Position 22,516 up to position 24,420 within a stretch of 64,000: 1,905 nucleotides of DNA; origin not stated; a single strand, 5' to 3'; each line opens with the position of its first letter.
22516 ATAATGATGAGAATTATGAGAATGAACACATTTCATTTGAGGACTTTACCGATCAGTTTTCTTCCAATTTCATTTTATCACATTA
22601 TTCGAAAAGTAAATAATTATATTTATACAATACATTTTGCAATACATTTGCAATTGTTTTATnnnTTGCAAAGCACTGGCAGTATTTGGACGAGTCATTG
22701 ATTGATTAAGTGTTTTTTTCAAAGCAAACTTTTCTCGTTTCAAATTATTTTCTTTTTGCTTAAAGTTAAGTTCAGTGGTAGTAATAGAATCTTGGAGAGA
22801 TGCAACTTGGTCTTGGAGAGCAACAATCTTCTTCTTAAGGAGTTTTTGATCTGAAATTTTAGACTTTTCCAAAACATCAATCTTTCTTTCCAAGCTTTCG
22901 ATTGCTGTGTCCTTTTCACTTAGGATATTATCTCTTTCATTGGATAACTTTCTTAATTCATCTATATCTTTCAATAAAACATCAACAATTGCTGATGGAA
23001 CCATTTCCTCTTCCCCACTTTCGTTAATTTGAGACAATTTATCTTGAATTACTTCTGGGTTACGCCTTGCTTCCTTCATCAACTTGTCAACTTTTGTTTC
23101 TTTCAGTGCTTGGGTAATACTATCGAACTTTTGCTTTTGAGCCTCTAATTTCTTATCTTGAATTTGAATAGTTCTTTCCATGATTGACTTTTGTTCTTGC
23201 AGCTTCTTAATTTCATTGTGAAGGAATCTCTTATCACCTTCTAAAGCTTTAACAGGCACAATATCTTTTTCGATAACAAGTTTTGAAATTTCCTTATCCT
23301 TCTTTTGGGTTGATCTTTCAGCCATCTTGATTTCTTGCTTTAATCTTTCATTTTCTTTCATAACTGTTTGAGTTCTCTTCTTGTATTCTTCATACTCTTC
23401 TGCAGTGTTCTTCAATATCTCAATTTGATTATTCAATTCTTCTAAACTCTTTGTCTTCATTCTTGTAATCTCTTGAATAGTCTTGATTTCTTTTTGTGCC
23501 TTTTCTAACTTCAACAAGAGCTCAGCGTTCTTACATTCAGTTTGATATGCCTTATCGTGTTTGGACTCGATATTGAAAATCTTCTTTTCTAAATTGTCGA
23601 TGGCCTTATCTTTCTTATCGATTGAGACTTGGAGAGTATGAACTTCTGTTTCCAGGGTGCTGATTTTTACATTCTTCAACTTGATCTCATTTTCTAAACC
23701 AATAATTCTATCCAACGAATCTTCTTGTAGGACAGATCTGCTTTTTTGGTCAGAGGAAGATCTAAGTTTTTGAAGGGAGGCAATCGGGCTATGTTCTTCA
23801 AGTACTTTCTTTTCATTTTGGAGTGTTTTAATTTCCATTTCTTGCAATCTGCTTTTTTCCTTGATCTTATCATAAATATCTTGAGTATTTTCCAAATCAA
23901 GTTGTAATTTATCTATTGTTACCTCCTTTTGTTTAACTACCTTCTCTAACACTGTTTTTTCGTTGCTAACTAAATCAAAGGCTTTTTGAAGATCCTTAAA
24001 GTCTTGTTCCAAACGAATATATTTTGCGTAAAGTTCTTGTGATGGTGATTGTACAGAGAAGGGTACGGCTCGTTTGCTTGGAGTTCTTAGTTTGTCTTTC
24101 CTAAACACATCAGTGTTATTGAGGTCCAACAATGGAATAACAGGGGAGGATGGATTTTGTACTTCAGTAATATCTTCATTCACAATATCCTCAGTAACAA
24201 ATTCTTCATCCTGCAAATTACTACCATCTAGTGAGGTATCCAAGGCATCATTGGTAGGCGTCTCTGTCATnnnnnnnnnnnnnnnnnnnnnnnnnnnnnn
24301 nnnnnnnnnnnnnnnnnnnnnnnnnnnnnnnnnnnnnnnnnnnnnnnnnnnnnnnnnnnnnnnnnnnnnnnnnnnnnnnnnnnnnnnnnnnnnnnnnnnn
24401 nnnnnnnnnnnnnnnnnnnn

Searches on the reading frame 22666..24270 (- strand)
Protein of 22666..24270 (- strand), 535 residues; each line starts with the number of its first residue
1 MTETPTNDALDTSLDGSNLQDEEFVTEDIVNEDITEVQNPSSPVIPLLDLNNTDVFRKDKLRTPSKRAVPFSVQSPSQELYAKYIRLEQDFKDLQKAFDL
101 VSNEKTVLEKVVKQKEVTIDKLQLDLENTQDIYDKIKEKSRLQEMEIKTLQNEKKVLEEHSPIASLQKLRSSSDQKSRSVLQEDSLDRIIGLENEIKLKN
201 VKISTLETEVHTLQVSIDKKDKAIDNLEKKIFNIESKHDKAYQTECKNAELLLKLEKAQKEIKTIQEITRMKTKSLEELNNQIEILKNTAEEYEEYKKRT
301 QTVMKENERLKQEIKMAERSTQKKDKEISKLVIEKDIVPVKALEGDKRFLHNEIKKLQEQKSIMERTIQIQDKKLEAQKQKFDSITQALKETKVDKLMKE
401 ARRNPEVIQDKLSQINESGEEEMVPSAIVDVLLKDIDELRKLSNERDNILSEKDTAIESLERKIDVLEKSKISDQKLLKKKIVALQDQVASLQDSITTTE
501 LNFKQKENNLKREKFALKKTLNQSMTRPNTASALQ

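Call 22: search_protein_families(library=pfam, proteins=[window:22666-24270:-], max_evalue=0.01)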
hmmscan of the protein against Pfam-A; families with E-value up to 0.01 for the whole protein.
window:22666-24270:- (535 aa): 1 family
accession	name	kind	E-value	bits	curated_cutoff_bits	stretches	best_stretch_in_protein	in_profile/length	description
PF07058.16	MAP70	-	1.4e-09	37.8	27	1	382-493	422-530/554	Microtubule-associated protein 70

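Call 70: find_homologous_proteins(query=window:22666-24270:-, max_evalue=0.00001)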
Query window:22666-24270:- (535 aa): 5 proteins with E <= 0.00001 among 8000 candidates.
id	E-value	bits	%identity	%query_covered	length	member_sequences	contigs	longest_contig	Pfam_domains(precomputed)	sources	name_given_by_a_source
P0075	3.3e-223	760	70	99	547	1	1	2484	PF07058.17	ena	-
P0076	1.6e-215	735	70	96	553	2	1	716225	PF07058.17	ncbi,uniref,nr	ncbi:hypothetical protein C9374_001254 [Naegleria lovaniensis]|uniref:Uncharacterized protein n=1 Ta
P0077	5.6e-170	584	59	97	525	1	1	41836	PF07058.17,PF15619.12,PF28422.1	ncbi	ncbi:hypothetical protein ABK040_013889 [Willaertia magna]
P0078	1.6e-107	379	48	85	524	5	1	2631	PF07058.17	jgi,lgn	jgi:hypothetical protein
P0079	5.7e-106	373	46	87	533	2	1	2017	PF07058.17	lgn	-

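Call 71: find_encoding_contigs(protein=P0076, flank=1500, max_places=1)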
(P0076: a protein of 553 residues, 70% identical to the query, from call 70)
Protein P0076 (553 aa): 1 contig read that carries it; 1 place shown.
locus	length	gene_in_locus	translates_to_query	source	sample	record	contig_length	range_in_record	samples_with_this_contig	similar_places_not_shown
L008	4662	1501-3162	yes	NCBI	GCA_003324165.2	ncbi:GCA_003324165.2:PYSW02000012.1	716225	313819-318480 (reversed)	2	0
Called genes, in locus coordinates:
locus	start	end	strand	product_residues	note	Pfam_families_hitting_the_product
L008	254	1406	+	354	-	-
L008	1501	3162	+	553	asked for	PF07058:MAP70 (weak)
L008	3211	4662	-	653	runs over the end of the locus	PF00615:RGS (faint)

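Call 72: find_encoding_contigs(protein=P0077, flank=1500, max_places=1)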
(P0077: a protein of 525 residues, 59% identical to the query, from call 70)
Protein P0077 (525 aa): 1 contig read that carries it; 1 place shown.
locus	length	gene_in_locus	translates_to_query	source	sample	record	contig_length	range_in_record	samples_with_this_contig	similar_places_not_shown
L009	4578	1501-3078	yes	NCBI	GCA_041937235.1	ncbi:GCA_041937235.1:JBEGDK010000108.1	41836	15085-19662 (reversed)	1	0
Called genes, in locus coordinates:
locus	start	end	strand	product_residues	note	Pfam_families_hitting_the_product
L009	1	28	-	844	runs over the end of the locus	-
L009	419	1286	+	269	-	PF22891:KH_PNO1_2nd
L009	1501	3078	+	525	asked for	PF07058:MAP70 (faint), PF15619:Lebercilin (faint), PF28422:CCDC89 (weak)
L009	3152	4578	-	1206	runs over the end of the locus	PF20412:RALGAPB_N, PF02145:Rap_GAP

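Call 73: find_encoding_contigs(protein=P0075, flank=1500, max_places=1)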
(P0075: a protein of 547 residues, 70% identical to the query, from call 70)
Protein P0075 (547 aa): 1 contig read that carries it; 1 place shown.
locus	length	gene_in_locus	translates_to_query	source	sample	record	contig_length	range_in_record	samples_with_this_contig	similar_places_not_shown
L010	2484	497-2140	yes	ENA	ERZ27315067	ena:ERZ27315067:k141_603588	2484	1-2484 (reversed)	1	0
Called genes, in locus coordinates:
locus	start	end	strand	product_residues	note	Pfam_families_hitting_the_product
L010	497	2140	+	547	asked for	PF07058:MAP70 (faint)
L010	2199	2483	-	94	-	?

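Call 81: list_cluster_members(proteins=[P0006, P0007, P0011, P0075])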
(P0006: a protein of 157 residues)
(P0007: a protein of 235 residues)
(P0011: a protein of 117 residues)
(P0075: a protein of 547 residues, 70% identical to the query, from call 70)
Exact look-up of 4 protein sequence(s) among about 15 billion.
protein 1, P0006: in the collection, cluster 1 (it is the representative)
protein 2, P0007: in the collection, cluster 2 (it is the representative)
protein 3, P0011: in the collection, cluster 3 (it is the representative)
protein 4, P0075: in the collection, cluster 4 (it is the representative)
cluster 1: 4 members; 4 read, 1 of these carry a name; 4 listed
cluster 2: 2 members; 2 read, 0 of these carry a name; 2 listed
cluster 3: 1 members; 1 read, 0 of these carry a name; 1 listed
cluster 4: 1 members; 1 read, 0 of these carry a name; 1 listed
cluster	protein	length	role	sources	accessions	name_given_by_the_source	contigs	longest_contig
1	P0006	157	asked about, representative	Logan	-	-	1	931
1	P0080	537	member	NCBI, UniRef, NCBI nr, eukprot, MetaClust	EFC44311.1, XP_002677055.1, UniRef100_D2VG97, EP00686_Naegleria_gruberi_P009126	predicted protein [Naegleria gruberi] | Predicted protein n=1 Tax=Naegleria gruberi TaxID=5762 RepID=D2VG97_NAEGR | uncharacterized protein NAEGRDRAFT_67902 [Naegleria gruberi]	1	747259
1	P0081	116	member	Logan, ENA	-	-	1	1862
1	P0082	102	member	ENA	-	-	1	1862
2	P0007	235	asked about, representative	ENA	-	-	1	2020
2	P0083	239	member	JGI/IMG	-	-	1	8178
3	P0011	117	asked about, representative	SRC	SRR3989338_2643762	-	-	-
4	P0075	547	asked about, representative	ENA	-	-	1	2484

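Call 94: search_protein_families(library=pfam, proteins=[P0080], max_evalue=0.01)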
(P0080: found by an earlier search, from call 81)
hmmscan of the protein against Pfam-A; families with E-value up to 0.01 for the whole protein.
P0080 (537 aa): 0 families
